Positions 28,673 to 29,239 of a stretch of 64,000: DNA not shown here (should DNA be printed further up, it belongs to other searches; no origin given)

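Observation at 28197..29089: Two unknown, translationally coupled ORFs embedded between mod and res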

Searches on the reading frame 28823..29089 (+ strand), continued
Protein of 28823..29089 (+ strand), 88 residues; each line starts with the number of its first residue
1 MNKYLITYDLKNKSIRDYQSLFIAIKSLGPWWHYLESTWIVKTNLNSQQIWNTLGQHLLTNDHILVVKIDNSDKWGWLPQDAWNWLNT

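Call 47: search_protein_families(library=pfam, proteins=[L002:8280-9659:+, L050:8390-9499:+, L074:8285-8977:+, L040:8334-9545:+, L027:5691-7241:+, L133:5498-6004:+], max_evalue=0.01)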
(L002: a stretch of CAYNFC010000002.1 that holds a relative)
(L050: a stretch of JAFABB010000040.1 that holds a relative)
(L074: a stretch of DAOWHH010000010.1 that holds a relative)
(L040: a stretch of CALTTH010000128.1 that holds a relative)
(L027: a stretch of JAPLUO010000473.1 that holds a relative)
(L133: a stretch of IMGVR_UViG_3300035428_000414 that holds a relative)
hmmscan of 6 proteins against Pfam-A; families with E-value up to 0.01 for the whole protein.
L002:8280-9659:+ (459 aa): 1 family
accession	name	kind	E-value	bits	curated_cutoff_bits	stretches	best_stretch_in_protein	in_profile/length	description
PF01420.25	Methylase_S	-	6.5e-09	36.7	22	2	87-206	46-165/168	Type I restriction modification DNA specificity domain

L050:8390-9499:+ (369 aa): 2 families
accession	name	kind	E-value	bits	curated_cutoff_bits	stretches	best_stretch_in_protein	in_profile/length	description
PF21654.3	DncV-like_NTFase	-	2.1e-08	35.4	24.9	1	88-171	2-90/90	Cyclic GMP-AMP synthase DncV-like, nucleotidyltransferase domain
PF21713.2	DncV_C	-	0.00021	21.7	28.4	1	213-347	1-124/135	Cyclic GMP-AMP synthase, C-terminal domain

L074:8285-8977:+ (230 aa): 1 family
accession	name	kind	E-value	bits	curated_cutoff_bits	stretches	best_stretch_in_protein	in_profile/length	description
PF09573.16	RE_TaqI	-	2.4e-28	99.6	26.1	1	5-214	2-218/229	TaqI restriction endonuclease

L040:8334-9545:+ (403 aa): 1 family
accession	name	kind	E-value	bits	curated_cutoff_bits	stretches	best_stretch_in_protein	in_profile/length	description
PF01734.28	Patatin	-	7.2e-23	82.2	27.7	1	36-241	1-188/191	Patatin-like phospholipase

L027:5691-7241:+ (516 aa): 2 families
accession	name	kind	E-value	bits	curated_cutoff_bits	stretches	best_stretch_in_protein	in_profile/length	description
PF13635.12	DUF4143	-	7.4e-35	120.5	28.1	1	264-420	2-159/160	Domain of unknown function (DUF4143)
PF13173.12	AAA_14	-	5.7e-23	81.8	27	1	57-189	2-128/129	AAA domain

L133:5498-6004:+ (168 aa): 1 family
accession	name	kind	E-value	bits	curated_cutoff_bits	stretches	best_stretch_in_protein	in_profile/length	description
PF01724.21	DUF29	-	0.004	17.8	22.5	1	52-164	16-128/138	Domain of unknown function DUF29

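Call 51: search_protein_families(library=padloc, alignment_id=A3, max_evalue=0.00001)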
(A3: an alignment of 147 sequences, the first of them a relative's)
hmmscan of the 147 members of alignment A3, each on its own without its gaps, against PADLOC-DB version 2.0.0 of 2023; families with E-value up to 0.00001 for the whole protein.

A. member 1, L001:7147-7995:+ (282 aa): 0 families

B. families by the number of members that match (of 147 scanned): 302 families (the first 25 are shown)
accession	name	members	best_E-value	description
PDLC04141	capP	15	7.9e-65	capP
PDLC01457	WYL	7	1.7e-13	"CAS-I,CAS-II,CAS-III,CAS-IV,CAS-V,CAS-VI; associated_signaling"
PDLC01652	WYL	7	2.9e-11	"CAS-I,CAS-II,CAS-III,CAS-IV,CAS-V,CAS-VI; associated_signaling"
PDLC03952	RmrA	6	1.3e-40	-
PDLC03944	RmrA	4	1.8e-44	-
PDLC03947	RmrA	4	3.3e-41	-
PDLC03954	RmrA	4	4.2e-40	-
PDLC03950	RmrA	4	5e-28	-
PDLC04135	mad3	4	1.4e-20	mads_3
PDLC00757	Effector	3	3.2e-113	Phospholipase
PDLC00758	Effector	3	1.4e-102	Phospholipase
PDLC03949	RmrA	3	2e-49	-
PDLC00756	Effector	3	2.1e-42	Phospholipase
PDLC03951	RmrA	3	1.4e-39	-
PDLC03948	RmrA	3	2.1e-38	-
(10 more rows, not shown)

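Call 65: search_solved_structures(query=A1, max_evalue=10, show_alignments=4)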
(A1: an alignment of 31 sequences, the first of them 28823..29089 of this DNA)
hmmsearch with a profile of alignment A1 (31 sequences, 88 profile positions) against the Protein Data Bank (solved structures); distinct sequences matched with E-value up to 10: 1.
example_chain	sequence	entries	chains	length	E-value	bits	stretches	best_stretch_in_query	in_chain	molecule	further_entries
7mi4_E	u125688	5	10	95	0.7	13.1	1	3-58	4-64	CRISPR-associated endoribonuclease Cas2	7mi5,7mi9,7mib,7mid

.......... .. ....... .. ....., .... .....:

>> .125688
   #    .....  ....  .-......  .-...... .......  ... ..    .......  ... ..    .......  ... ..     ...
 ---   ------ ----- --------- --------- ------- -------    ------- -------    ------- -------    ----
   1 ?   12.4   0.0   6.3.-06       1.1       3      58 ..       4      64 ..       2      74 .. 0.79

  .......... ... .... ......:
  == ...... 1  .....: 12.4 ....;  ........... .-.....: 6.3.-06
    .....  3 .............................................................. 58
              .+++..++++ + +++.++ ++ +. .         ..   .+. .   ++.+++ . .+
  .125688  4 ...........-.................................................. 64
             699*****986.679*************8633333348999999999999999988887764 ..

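Call 66: search_dna_similar(query=window:28823-29089:+, collection=plasmids, mode=protein, max_evalue=0.001, max_rows=25)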
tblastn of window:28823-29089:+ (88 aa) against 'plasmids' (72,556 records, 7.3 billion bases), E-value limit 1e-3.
Records with a match: 77; places in all: 83; records where one place covers at least 80% of the query: 76.
Best place of each record, by identity: <60% 77.
By first word of the organism name: Klebsiella 14; Vibrio 13; Enterobacter 12; Acinetobacter 7; Cereibacter 6; Clavibacter 5; Citrobacter 3; Bacillus 2; Rhodobacteraceae 1; Fuscovulum 1; and 13 more.
By predicted mobility (MOB-suite, as given by PLSDB): non-mobilizable 42; mobilizable 28; conjugative 7.
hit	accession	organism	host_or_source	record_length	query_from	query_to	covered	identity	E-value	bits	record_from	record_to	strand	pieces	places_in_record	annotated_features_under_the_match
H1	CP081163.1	Rhodobacteraceae bacterium S2214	-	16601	4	88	97%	50.6%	2e-17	82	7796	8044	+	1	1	hypothetical protein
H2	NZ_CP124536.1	Fuscovulum ytuae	pure culture,sediment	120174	4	88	97%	49.4%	9e-21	91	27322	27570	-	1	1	hypothetical protein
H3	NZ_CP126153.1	Sagittula sp. MA-2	Cell culture,Coastal seawater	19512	4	88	97%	49.4%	7e-18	83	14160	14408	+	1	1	hypothetical protein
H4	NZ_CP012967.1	Cereibacter sphaeroides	cell culture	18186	4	88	97%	47.1%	1e-16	80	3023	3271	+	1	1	hypothetical protein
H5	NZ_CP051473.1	Cereibacter sphaeroides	cell culture,laboratory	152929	4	88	97%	47.1%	1e-16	80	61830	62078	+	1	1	hypothetical protein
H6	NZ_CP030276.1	Cereibacter sphaeroides 2.4.1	cell culture,laboratory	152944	4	88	97%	47.1%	1e-16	80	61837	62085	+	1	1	hypothetical protein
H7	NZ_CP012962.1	Cereibacter sphaeroides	cell culture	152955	4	88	97%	47.1%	1e-16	80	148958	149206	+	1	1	hypothetical protein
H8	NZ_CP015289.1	Cereibacter sphaeroides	Cereibacter sphaeroides 2.4.1,single ...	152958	4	88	97%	47.1%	1e-16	80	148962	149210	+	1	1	hypothetical protein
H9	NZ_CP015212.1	Cereibacter sphaeroides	Cereibacter sphaeroides 2.4.1,single ...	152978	4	88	97%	47.1%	1e-16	80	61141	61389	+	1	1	hypothetical protein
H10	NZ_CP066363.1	Pseudarthrobacter defluvii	cell culture,sediment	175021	1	87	99%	46.0%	1e-15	77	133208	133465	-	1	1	hypothetical protein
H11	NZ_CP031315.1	Serratia marcescens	cell culture,soil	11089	1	86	98%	41.9%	4e-13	69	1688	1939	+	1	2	none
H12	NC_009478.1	Clavibacter michiganensis subsp. michiganensis NCPPB 382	-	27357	1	87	99%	40.9%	5e-12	66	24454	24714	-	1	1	Smr/MutS family protein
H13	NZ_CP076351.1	Clavibacter michiganensis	Solanum lycopersicum (tomato),plant ...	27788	1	87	99%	40.9%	5e-12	66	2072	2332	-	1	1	Smr/MutS family protein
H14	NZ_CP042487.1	Klebsiella pneumoniae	Homo sapiens,Whole organism,clinical ...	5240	1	86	98%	40.7%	7e-11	63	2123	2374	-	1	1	hypothetical protein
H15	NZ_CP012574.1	Clavibacter capsici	pepper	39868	1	87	99%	39.8%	3e-9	59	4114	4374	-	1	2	SinR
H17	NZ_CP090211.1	Pantoea agglomerans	pure culture,Braised chicken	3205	1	87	99%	39.1%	2e-14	73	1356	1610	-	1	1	none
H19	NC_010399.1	Clavibacter sepedonicus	-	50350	1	87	99%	38.6%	5e-8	55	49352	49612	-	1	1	hypothetical protein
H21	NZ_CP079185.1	Klebsiella pneumoniae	Homo sapiens,urine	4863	1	88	100%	37.5%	7e-12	66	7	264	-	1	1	none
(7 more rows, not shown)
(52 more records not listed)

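Call 67: search_dna_similar(query=window:28823-29089:+, collection=phages, mode=protein, max_evalue=0.001, max_rows=25)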
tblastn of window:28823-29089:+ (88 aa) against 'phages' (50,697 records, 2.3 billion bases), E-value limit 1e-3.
Records with a match: 16; places in all: 16; records where one place covers at least 80% of the query: 16.
Best place of each record, by identity: <60% 16.
By first word of the organism name: Enterococcus 7; Clostridium 2; Bacillus 2; Staphylococcus 2; Mannheimia 2; Pasteurella 1.
By host as written in the record: Enterococcus faecalis 7; Clostridium perfringens 5147-97 2; Bacillus thuringiensis 4B1 2; Mannheimia haemolytica 587A serotype A2 2; Staphylococcus warneri G30 1; Pasteurella multocida Past22 1; Staphylococcus pseudintermedius strain ED99 1.
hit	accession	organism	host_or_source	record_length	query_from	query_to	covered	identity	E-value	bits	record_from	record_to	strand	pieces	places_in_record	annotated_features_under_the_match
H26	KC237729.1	Clostridium phage vB_CpeS-CP51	Clostridium perfringens 5147-97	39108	4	88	97%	49.4%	2e-17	81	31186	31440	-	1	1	hypothetical protein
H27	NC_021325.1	Clostridium phage vB_CpeS-CP51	Clostridium perfringens 5147-97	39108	4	88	97%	49.4%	2e-17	81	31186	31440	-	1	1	hypothetical protein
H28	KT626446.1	Bacillus phage phi4B1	Bacillus thuringiensis 4B1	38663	1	87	99%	48.3%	7e-18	82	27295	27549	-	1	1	hypothetical protein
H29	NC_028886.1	Bacillus phage phi4B1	Bacillus thuringiensis 4B1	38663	1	87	99%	48.3%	7e-18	82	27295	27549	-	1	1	hypothetical protein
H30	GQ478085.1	Enterococcus phage phiFL2B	Enterococcus faecalis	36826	1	88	100%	35.6%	9e-7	50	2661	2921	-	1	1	gp05: conserved hypothetical protein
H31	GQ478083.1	Enterococcus phage phiFL1C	Enterococcus faecalis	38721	1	88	100%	35.6%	9e-7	50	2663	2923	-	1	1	gp05: conserved hypothetical protein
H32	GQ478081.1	Enterococcus phage phiFL1A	Enterococcus faecalis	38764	1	88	100%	35.6%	9e-7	50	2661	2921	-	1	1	gp05: conserved hypothetical protein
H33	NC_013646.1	Enterococcus phage phiFL1A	Enterococcus faecalis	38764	1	88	100%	35.6%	9e-7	50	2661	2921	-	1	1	gp05: hypothetical protein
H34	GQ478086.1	Enterococcus phage phiFL3A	Enterococcus faecalis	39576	1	88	100%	35.6%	9e-7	50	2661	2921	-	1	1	gp05: conserved hypothetical protein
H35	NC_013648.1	Enterococcus phage phiFL3A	Enterococcus faecalis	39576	1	88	100%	35.6%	9e-7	50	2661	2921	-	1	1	gp05: hypothetical protein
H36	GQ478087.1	Enterococcus phage phiFL3B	Enterococcus faecalis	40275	1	88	100%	35.6%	9e-7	50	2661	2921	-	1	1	gp05: conserved hypothetical protein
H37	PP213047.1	Staphylococcus phage vB_G30_01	Staphylococcus warneri G30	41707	1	87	99%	34.5%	1e-5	47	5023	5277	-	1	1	Cas system-associated protein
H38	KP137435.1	Mannheimia phage vB_MhS_587AP2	Mannheimia haemolytica 587A serotype A2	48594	1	80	91%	37.5%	3e-4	43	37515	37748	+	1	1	hypothetical protein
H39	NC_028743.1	Mannheimia phage vB_MhS_587AP2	Mannheimia haemolytica 587A serotype A2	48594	1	80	91%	37.5%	3e-4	43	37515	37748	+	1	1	hypothetical protein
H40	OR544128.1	Pasteurella phage Pmp11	Pasteurella multocida Past22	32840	1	87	99%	32.2%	4e-5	45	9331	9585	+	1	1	hypothetical protein (x2)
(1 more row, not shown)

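Call 68: get_annotated_region(hit=H21, flank=5000)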
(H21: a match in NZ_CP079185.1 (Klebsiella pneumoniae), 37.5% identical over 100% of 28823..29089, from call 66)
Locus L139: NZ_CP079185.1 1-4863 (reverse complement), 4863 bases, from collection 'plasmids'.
description: Klebsiella pneumoniae subsp. pneumoniae strain WRC13_AI2040PC plasmid pAI2040P_P6, complete sequence
organism: Klebsiella pneumoniae (NCBI taxid 72407)
taxonomy: Bacteria; Pseudomonadota; Gammaproteobacteria; Enterobacterales; Enterobacteriaceae; Klebsiella; Klebsiella pneumoniae
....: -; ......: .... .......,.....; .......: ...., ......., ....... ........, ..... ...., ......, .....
typing (MOB-suite, as given by PLSDB): non-mobilizable; replicon ColRNAI_rep_cluster_1987
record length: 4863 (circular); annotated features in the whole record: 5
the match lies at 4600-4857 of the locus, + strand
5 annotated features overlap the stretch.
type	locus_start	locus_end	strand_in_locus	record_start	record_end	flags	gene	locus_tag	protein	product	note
CDS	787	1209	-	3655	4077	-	-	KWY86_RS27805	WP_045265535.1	helix-turn-helix domain-containing protein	-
CDS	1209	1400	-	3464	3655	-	-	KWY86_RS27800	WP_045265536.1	Rop family plasmid primer RNA-binding protein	-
CDS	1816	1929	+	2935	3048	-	-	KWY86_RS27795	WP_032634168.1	hypothetical protein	-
CDS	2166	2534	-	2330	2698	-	-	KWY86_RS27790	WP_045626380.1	hypothetical protein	-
CDS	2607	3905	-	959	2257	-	-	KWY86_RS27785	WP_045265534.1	ATP-binding protein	-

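Call 69: get_annotated_region(hit=H17, flank=3500)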
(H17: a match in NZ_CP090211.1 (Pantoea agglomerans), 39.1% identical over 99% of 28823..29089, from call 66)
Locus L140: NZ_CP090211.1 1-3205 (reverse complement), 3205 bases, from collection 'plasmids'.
description: Pantoea agglomerans strain HJS002 plasmid unnamed4
organism: Pantoea agglomerans (NCBI taxid 549)
taxonomy: Bacteria; Pseudomonadota; Gammaproteobacteria; Enterobacterales; Erwiniaceae; Pantoea; Pantoea agglomerans
host: -; source: pure culture,Braised chicken; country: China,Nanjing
typing (MOB-suite, as given by PLSDB): non-mobilizable
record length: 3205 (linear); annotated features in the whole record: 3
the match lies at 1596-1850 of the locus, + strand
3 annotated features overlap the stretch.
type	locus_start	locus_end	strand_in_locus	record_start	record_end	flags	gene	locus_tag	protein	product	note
CDS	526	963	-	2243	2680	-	-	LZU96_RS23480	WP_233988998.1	hypothetical protein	-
CDS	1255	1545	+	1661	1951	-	-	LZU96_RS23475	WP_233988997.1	type II toxin-antitoxin system RelB/DinJ family antitoxin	-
CDS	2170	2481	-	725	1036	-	-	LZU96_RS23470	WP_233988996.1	mobilization protein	-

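Call 70: get_annotated_region(hit=H32, flank=3500)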
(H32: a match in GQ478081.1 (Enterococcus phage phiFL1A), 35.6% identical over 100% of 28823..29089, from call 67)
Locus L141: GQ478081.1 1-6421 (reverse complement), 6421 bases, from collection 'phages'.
description: Enterococcus phage phiFL1A, complete genome.
organism: Enterococcus phage phiFL1A (NCBI taxid 673832)
taxonomy: Viruses; Duplodnaviria; Heunggongvirae; Uroviricota; Caudoviricetes; Phifelvirus; Phifelvirus FL1
host: Enterococcus faecalis; source: -; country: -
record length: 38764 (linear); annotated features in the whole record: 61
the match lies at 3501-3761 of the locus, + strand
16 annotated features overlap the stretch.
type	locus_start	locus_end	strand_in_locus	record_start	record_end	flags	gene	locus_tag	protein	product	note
CDS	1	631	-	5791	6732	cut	gp16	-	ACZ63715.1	endonuclease YqaJ superfamily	domain YqaJ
CDS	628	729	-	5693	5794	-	gp15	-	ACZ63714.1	conserved hypothetical protein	-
CDS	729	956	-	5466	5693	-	gp14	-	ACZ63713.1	conserved hypothetical protein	domain PseB, TIGR03589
CDS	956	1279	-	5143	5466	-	gp13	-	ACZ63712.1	conserved hypothetical protein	-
CDS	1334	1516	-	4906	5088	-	gp12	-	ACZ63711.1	conserved hypothetical protein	-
CDS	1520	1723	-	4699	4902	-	gp11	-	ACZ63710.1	conserved hypothetical protein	-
CDS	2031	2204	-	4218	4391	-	gp10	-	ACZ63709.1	conserved hypothetical protein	-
CDS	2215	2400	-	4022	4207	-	gp09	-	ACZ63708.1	conserved hypothetical protein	-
CDS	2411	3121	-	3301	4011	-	gp08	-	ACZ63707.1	anti-repressor protein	domain phage_pRha, ORF6C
CDS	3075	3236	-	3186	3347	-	gp07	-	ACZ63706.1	conserved hypothetical protein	-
CDS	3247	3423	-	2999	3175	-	gp06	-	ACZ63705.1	conserved hypothetical protein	-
CDS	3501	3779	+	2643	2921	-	gp05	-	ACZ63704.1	conserved hypothetical protein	sinR-like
CDS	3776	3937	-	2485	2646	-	gp04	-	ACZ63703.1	conserved hypothetical protein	-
CDS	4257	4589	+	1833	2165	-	gp03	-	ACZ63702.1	CI phage repressor protein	domain HTH_XRE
CDS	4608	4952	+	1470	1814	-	gp02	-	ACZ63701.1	conserved hypothetical protein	domain DUF955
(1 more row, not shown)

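Call 86: search_protein_representatives(alignment_id=A1)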
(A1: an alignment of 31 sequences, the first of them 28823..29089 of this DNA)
Query: 31 sequences, 88 profile positions. Proteins with E-value up to 0.001 (for the whole library): 4992; up to 1e-10: 1480; up to 1e-30: 4. The best 150 are listed.
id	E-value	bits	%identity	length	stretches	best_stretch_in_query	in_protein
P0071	8.5e-32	125.1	-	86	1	1-87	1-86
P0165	2.9e-31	123.4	-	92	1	3-87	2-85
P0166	9.0e-31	121.8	-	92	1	3-87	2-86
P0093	9.1e-31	121.8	-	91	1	1-87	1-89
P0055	1.2e-30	121.4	-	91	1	1-87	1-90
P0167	1.5e-29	117.8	-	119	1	2-87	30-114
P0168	4.0e-29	116.5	-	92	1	3-87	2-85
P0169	8.5e-29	115.4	-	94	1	1-87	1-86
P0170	1.2e-28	115.0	-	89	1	2-86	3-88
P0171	2.3e-28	114.0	-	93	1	4-87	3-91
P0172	2.4e-28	114.0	-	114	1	3-87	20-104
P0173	6.1e-28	112.7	-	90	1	3-87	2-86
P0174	6.3e-28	112.6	-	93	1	1-87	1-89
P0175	7.7e-28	112.4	-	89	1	2-87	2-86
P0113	1.1e-27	111.9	-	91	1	1-87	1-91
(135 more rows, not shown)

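Call 99: search_protein_families(library=padloc, proteins=[L006:7651-7998:+, L059:6853-7998:+, L001:7147-7995:+, L037:8283-8543:+], max_evalue=0.1)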
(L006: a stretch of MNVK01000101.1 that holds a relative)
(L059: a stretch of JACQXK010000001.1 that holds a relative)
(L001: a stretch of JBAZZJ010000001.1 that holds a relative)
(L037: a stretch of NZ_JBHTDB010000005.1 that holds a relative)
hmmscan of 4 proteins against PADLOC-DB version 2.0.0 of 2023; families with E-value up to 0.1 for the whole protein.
L006:7651-7998:+ (115 aa): 0 families

L059:6853-7998:+ (381 aa): 16 families
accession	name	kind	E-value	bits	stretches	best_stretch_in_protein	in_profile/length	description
PDLC04087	SIR2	-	1.5e-12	45.1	1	99-271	97-262/343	-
PDLC04093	SIR2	-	2.5e-11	41.2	1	5-270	28-279/395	-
PDLC02414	Aga_SIR2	-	2.2e-09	35.1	1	118-316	103-265/313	-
PDLC04082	SIR2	-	1.9e-08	31.6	1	102-275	101-267/345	-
PDLC04094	SIR2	-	4.9e-07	27.3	1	4-208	26-217/399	-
PDLC04096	SIR2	-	8.3e-07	26.7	1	125-275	17-154/230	-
PDLC02408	Aga_SIR2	-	9.4e-07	26.2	1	114-337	129-330/343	Class II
PDLC04084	SIR2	-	2.8e-06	24.8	1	6-299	47-345/414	-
PDLC04083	SIR2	-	2.8e-06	24.4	1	132-296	135-302/371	-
PDLC04092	SIR2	-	3.9e-06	24.4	1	122-274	110-240/318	-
PDLC04081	SIR2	-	8.6e-06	23.2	1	96-320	101-323/345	-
PDLC04078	SIR2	-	1.6e-05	22.8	1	185-296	9-113/171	-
PDLC04088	SIR2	-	3.7e-05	21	1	132-272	175-303/390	-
PDLC04961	PDC-S21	-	4.1e-05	21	1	77-215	85-210/336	-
PDLC04960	PDC-S21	-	0.00021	18.9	1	50-203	54-197/336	-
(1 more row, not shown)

L001:7147-7995:+ (282 aa): 0 families

L037:8283-8543:+ (86 aa): 0 families

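Call 106: search_protein_families(library=phrogs, proteins=[window:28823-29089:+, L141:3501-3779:+, L140:1596-1862:+], max_evalue=0.01)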
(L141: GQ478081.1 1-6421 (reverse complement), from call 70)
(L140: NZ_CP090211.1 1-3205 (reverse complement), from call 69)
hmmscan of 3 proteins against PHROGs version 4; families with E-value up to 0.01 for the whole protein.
window:28823-29089:+ (88 aa): 1 family
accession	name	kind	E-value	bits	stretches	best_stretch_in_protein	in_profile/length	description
phrog_1090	-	unknown function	5.3e-23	82.1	1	1-87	1-85/90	-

L141:3501-3779:+ (92 aa): 1 family
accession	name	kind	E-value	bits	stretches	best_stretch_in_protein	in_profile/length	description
phrog_1090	-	unknown function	5.4e-33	114.1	1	1-89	1-88/90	-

L140:1596-1862:+ (88 aa): 2 families
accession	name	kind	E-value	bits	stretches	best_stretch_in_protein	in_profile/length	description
phrog_1090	-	unknown function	1.4e-27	96.8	1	1-87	1-87/90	-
phrog_6988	-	unknown function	0.0095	16.8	0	6-77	8-84/135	-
